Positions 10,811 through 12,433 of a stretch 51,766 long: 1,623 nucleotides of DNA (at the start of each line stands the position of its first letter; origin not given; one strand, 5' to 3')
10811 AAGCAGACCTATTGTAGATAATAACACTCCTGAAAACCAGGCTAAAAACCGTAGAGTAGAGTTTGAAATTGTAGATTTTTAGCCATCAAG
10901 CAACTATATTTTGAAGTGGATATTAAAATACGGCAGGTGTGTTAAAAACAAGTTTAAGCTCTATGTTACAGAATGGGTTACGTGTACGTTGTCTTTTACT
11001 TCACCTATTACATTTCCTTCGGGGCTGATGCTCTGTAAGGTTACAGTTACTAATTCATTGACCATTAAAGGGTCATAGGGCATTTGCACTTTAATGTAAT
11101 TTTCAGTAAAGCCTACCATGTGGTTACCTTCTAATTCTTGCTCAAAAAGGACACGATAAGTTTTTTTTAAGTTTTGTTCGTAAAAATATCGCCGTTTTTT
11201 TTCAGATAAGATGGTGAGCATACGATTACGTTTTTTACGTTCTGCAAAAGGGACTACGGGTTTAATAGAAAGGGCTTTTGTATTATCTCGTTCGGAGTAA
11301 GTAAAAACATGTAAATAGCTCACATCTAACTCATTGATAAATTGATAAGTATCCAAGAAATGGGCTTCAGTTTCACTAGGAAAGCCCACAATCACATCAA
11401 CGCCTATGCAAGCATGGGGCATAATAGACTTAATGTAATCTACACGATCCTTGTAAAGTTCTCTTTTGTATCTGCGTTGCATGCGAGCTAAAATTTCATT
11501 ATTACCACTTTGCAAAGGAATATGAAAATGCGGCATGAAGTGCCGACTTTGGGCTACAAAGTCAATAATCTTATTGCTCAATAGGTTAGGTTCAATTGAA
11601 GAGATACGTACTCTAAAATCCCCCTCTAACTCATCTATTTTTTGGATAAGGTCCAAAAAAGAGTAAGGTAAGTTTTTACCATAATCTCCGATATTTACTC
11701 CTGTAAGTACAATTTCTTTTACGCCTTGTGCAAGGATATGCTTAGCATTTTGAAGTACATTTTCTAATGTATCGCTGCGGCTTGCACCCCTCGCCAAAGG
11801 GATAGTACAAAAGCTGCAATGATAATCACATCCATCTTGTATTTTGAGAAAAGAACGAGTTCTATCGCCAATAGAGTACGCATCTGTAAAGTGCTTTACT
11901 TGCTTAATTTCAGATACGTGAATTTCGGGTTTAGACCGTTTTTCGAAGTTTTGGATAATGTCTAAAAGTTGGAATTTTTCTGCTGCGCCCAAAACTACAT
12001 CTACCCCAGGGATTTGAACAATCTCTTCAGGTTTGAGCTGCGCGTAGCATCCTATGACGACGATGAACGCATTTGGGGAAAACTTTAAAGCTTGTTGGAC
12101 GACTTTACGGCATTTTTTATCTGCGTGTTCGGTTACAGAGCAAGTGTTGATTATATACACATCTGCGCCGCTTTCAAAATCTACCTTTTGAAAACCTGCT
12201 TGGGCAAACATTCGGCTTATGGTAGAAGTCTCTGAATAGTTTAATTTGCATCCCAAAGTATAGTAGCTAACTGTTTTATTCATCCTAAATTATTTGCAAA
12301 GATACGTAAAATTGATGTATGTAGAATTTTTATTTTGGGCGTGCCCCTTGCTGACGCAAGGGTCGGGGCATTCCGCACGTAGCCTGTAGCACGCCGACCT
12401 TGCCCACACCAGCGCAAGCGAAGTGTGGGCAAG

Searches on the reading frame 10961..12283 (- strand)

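Call 31: search_protein_families(library=pfam, proteins=[window:10961-12283:-], max_evalue=0.00001)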
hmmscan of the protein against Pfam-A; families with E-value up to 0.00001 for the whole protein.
window:10961-12283:- (440 aa): 2 families
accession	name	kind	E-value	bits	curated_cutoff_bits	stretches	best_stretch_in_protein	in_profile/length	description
PF00919.26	UPF0004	-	1.1e-24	86.7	27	1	6-99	3-98/98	Uncharacterized protein family UPF0004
PF04055.27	Radical_SAM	-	3.6e-23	83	29.5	1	147-316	2-166/166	Radical SAM superfamily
